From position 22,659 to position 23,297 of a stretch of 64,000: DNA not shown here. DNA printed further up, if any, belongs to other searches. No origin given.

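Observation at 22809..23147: Dicluster ferredoxin gene GTGA-coupled inside the bc operon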

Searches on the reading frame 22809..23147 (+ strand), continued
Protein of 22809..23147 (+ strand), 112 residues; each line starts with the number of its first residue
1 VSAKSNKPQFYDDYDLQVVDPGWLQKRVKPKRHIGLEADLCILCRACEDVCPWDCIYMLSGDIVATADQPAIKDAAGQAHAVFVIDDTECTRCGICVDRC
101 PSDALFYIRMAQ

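Call 84: find_related_loci(query=A5, collection=metagenome_contigs, flank=4000)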
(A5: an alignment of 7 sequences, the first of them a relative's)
Query A5 (255 aa) in metagenome_contigs; peptide patterns used: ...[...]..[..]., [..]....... (x = any residue, [..] = any of these).
600 stretches matched a pattern (row limit reached: there are more); 598 encode a relative of the query (tblastn E <= 1e-3); the best 80 are kept; 80 distinct loci.
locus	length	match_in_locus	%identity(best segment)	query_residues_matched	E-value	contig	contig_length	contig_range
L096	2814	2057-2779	71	1-241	7e-127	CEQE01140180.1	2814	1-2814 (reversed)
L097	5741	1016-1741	70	1-242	6e-119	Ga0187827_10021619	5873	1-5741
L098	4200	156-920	57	4-249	5e-96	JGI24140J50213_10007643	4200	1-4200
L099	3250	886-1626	57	11-255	3e-97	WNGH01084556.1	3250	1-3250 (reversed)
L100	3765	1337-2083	57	11-255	2e-95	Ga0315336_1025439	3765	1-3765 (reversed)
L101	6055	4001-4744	56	7-251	3e-94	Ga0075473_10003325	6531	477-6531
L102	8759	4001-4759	55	2-245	5e-94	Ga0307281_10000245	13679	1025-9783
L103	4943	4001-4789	55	2-255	1e-93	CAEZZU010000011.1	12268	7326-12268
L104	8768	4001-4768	55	5-254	3e-93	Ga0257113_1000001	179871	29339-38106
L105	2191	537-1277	57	2-242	2e-96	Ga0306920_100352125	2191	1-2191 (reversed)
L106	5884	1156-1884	58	4-242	5e-92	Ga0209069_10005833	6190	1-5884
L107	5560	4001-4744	56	6-254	5e-92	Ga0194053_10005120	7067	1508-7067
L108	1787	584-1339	56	8-252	5e-96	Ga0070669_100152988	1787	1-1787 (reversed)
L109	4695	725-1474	57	1-247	3e-91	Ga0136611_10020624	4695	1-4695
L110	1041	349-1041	58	7-237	4e-99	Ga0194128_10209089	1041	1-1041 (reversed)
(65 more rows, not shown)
